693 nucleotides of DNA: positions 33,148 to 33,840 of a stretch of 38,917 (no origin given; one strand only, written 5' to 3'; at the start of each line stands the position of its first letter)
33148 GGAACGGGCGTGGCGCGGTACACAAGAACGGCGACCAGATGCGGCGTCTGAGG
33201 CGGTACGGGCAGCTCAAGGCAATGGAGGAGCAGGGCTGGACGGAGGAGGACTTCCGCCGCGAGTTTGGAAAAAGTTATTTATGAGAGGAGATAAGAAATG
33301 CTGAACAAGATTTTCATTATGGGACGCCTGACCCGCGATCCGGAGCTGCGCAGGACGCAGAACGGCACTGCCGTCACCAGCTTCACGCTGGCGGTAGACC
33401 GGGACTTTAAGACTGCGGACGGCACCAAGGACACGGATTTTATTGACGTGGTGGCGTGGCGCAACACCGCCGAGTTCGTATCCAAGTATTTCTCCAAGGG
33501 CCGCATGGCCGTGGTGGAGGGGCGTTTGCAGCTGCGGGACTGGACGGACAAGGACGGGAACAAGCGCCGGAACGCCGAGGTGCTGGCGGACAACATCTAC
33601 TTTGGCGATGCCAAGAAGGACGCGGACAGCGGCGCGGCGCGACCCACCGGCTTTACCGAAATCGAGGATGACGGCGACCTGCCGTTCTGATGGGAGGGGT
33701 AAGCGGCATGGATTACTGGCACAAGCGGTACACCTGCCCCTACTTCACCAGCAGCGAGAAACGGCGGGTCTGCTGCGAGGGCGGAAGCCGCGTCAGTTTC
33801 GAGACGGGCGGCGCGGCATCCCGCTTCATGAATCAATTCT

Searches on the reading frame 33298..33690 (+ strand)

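Call 65: search_protein_families(library=pfam, proteins=[window:33298-33690:+], max_evalue=0.01)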
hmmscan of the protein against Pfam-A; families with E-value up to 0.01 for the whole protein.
window:33298-33690:+ (130 aa): 2 families
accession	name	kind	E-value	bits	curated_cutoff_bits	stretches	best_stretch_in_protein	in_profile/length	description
PF00436.31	SSB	-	6.4e-34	116.6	26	1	2-102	1-103/104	Single-strand binding protein family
PF01336.31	tRNA_anti-codon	-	0.0046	17.3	27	1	45-100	25-72/75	OB-fold nucleic acid binding domain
